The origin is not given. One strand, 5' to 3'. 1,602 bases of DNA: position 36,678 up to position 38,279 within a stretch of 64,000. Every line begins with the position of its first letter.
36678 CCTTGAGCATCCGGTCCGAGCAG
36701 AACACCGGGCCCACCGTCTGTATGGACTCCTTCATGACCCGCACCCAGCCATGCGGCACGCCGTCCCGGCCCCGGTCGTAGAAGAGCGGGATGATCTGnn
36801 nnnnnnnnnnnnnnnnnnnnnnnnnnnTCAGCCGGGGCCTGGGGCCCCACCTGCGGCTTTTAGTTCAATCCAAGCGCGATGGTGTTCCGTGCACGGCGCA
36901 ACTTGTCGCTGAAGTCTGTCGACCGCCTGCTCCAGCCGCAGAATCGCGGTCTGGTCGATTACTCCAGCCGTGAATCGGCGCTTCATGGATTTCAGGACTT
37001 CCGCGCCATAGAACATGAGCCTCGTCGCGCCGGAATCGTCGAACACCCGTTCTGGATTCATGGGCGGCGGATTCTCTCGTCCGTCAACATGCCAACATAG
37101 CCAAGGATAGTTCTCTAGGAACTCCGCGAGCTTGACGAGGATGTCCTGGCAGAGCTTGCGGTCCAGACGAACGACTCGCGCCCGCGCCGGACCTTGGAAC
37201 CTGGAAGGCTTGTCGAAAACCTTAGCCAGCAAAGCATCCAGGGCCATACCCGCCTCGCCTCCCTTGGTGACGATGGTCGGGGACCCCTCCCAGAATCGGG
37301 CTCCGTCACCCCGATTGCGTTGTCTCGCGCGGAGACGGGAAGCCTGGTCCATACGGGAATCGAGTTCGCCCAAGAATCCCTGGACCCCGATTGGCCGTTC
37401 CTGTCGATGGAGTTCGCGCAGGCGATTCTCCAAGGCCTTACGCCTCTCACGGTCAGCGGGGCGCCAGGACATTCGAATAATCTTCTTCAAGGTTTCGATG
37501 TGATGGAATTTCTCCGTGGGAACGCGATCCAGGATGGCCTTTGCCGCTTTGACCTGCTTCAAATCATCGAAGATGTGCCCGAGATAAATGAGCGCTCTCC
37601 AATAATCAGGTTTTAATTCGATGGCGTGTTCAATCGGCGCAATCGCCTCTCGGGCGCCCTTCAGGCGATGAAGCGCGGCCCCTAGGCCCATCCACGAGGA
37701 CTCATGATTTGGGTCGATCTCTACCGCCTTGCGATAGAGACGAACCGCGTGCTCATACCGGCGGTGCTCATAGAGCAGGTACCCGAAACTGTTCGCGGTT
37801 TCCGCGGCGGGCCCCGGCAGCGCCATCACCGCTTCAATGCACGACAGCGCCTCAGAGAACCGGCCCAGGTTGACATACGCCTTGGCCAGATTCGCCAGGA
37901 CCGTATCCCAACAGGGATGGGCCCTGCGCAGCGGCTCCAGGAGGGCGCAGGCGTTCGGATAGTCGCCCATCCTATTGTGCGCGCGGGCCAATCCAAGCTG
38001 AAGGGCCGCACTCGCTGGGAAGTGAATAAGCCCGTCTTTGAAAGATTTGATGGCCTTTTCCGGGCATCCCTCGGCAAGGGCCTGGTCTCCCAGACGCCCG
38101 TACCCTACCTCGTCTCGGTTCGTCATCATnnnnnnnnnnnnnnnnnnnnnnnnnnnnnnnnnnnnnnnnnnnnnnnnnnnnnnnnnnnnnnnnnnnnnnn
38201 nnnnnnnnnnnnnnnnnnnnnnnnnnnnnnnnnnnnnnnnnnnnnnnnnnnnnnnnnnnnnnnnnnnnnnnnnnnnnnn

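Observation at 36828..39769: Two translationally coupled TPR-plus-unknown-domain proteins next to an R-M pair: candidate undescribed defence or regulatory module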

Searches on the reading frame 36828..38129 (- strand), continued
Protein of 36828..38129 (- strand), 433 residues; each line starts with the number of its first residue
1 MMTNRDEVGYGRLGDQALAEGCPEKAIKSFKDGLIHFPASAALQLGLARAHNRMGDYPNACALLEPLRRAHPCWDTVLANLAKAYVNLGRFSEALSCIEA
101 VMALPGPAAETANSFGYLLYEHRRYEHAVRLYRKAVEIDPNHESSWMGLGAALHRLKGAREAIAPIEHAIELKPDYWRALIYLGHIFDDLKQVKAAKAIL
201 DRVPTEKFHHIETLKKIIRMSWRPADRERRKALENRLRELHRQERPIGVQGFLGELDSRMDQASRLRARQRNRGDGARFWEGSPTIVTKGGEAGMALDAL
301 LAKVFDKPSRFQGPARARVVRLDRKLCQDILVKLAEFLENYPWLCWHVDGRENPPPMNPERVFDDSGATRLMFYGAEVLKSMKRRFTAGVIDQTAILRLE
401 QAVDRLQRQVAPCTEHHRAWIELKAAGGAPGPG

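Call 53: fold_search(model_id=the predicted structure, library=pdb)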
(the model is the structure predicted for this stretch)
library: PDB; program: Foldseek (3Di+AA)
matches with E <= 10: 1443; with E <= 0.001: 385
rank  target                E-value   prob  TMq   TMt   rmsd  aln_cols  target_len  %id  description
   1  8chy                  1.4e-10  1.00  0.43  0.64   9.1       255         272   22  Crystal structure of an 8-repeat consensus TPR superhelix with Zinc. (released 2024-02-21)
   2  9qhc_B                7.1e-10  1.00  0.46  0.68  11.3       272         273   22  Crystal structure of 8-repeat CTPR protein with eliminated coordination sites (released 2025-10-22)
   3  9qhb                  2.1e-09  1.00  0.44  0.66   8.1       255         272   21  Crystal structure of 16-repeat CTPR protein with eliminated coordination sites (released 2025-10-22)
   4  9qhc_A                2.2e-09  1.00  0.39  0.59  17.7       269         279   23  Crystal structure of 8-repeat CTPR protein with eliminated coordination sites (released 2025-10-22)
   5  6eou                  3.6e-09  1.00  0.45  0.56  15.6       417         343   17  O-GlcNAc transferase TPR domain with the intellectual disability associated mutation L254F (released 2018-05-09)
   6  1w3b_A                1.6e-08  1.00  0.46  0.51  15.0       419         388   14  The superhelical TPR domain of O-linked GlcNAc transferase reveals structural similarities to importin alpha. (released 2004-09-09)
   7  7ntf_B                1.6e-08  1.00  0.42  0.24  13.2       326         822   18  Cryo-EM structure of unliganded O-GlcNAc transferase (released 2021-11-17)
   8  1w3b_B                2.7e-08  1.00  0.47  0.54  14.5       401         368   15  The superhelical TPR domain of O-linked GlcNAc transferase reveals structural similarities to importin alpha. (released 2004-09-09)
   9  8dtg_B                4.5e-08  1.00  0.33  0.21  20.5       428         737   15  Cryo-EM structure of Arabidopsis SPY alternative conformation 1 (released 2023-03-08)
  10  8dth_B                5.1e-08  1.00  0.35  0.24  15.6       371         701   16  Cryo-EM structure of Arabidopsis SPY alternative conformation 2 (released 2023-03-08)
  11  7yea_A                8.0e-08  1.00  0.44  0.21  14.6       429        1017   16  Human O-GlcNAc transferase Dimer (released 2023-07-12)
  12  7yeh_A                9.8e-08  1.00  0.48  0.22  19.1       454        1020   15  Cryo-EM structure of human OGT-OGA complex (released 2023-07-12)
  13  7ntf_A                9.8e-08  1.00  0.43  0.22  17.0       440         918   14  Cryo-EM structure of unliganded O-GlcNAc transferase (released 2021-11-17)
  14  8dth_A                1.2e-07  1.00  0.34  0.21  20.3       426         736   14  Cryo-EM structure of Arabidopsis SPY alternative conformation 2 (released 2023-03-08)
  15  9rtt_Q                2.2e-07  1.00  0.41  0.22  17.1       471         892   14  Activated Elongation Complex with IWS1 and ELOF1 (released 2025-09-03)
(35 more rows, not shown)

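Call 67: search_protein_families(library=padloc, proteins=[L001:173-796:+, L001:2407-3822:+, L001:3836-5965:+, L001:6009-6746:-, L001:6773-7747:-, L002:1831-2820:+, P0003], max_evalue=0.1)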
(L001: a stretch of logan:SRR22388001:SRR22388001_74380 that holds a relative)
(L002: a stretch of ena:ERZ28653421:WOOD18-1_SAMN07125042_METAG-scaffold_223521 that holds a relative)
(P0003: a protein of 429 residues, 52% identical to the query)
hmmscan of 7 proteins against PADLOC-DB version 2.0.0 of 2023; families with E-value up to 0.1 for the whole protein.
L001:173-796:+ (207 aa): 0 families

L001:2407-3822:+ (471 aa): 0 families

L001:3836-5965:+ (709 aa): 0 families

L001:6009-6746:- (245 aa): 0 families

L001:6773-7747:- (324 aa): 3 families
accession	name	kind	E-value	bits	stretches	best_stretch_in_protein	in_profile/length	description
PDLC01172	TPR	-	8.4e-05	19.6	1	114-148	151-185/448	TPR repeats containing protein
PDLC01171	TPR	-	0.0038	14.3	1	40-242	17-213/504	TPR repeats containing protein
PDLC01101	PrimPol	-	0.0042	13.8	1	237-304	29-96/490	adaptation polymerase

L002:1831-2820:+ (330 aa): 14 families
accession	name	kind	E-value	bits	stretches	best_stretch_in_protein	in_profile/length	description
PDLC04140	mad8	-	1.9e-05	22.4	1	31-71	25-65/314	mads_8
PDLC01993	RtcR--CARF_AAA_HTH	-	0.0099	12.3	1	28-52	199-223/523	-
PDLC04547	PDC-M26A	-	0.013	12.1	1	27-58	326-357/724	-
PDLC01994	RtcR_PspF1--CARF_AAA_HTH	-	0.021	11.9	0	34-56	182-204/468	-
PDLC05065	PDC-S68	-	0.028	10.2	1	27-57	614-644/1221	-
PDLC02196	IetA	-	0.032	11.7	1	33-60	122-149/374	-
PDLC00265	PtuA1|PtuA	-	0.035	11.2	1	37-65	34-62/479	AAA ATPase domain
PDLC04239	PDC-M01A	-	0.045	10.2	1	36-62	204-231/552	-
PDLC00268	PtuA1|PtuA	-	0.047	11.1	1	32-63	24-55/411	AAA ATPase domain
PDLC04232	IetA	-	0.048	11.1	1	34-59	117-142/330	-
PDLC04135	mad3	-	0.054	11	1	35-63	24-52/374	mads_3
PDLC04475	PDC-M16A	-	0.055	10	1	36-65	34-63/721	-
PDLC00518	JetC1|JetC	-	0.061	9.1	1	9-60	16-66/1112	DUF3584 domain; MukB-like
PDLC03838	DolB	-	0.092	10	0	36-62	169-195/375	-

P0003 (429 aa): 1 family
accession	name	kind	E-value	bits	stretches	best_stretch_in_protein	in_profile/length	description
PDLC01101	PrimPol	-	0.011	12.5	1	123-201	15-92/490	adaptation polymerase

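Call 80: search_protein_families(library=phrogs, proteins=[L001:2407-3822:+, L001:3836-5965:+, L001:173-796:+, L001:6009-6746:-], max_evalue=0.01)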
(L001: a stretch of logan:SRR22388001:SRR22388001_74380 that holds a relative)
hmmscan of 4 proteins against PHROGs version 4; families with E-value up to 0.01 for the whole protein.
L001:2407-3822:+ (471 aa): 0 families

L001:3836-5965:+ (709 aa): 4 families
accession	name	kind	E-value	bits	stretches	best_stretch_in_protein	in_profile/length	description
phrog_23877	-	unknown function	0.0013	19.7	0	654-675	25-46/58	-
phrog_9313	-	unknown function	0.0032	19.1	0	158-182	58-82/95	-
phrog_19163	-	unknown function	0.0045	18.1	0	595-613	3-21/28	-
phrog_25223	-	unknown function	0.0082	17.1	0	82-101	22-41/47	-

L001:173-796:+ (207 aa): 0 families

L001:6009-6746:- (245 aa): 0 families

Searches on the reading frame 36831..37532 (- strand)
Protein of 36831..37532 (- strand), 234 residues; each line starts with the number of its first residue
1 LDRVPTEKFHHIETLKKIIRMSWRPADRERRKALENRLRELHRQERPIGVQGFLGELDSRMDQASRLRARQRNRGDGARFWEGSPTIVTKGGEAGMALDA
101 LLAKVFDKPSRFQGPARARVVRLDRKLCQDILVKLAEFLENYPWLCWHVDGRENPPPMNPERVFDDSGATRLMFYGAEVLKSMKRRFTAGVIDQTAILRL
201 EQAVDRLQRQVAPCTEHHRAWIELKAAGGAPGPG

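Call 35: search_solved_structures(query=window:36831-37532:-, max_evalue=10)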
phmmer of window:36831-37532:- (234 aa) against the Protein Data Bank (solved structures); distinct sequences matched with E-value up to 10: 1.
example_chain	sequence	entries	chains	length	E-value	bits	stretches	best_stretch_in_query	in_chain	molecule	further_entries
3lra_A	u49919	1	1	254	0.48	12.9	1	99-134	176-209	Disks large homolog 1, MAGUK p55 subfamily member 7, Protein lin-7 homolog C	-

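Call 62: find_homologous_proteins(query=A5, max_evalue=0.01)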
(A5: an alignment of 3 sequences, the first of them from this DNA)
Query A5 (3 sequences): 8000 candidates shared short words with the query, none scored E <= 0.01.

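Call 64: find_related_loci(query=A5, collection=metagenome_contigs, flank=10000)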
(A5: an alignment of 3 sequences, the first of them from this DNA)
Query A5 (212 aa) in metagenome_contigs; peptide patterns used: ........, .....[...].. (x = any residue, [..] = any of these).
236 stretches matched a pattern, but none encodes a relative of the query by tblastn (E <= 1e-3).

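Call 65: find_related_loci(query=A5, collection=viral_contigs, flank=10000)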
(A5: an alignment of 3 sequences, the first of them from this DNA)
Query A5 (212 aa) in viral_contigs; peptide patterns used: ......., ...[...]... (x = any residue, [..] = any of these).
74 stretches matched a pattern, but none encodes a relative of the query by tblastn (E <= 1e-3).

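Call 78: search_solved_structures(query=A5, max_evalue=10)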
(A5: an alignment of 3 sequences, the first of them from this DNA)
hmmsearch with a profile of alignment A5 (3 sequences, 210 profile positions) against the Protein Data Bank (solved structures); distinct sequences matched with E-value up to 10: 0.

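Call 80: search_protein_families(library=phrogs, proteins=[window:36831-37532:-], max_evalue=0.01)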
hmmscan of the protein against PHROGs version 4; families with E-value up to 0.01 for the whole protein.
window:36831-37532:- (234 aa): 0 families

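Call 82: search_dna_similar(query=window:36831-37532:-, collection=plasmids, mode=protein, max_evalue=0.01, max_rows=10)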
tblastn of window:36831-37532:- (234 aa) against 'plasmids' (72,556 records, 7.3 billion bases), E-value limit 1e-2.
No match.

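Call 83: search_dna_similar(query=window:36831-37532:-, collection=phages, mode=protein, max_evalue=0.01, max_rows=10)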
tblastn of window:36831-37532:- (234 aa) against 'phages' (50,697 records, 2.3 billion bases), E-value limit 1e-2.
No match.
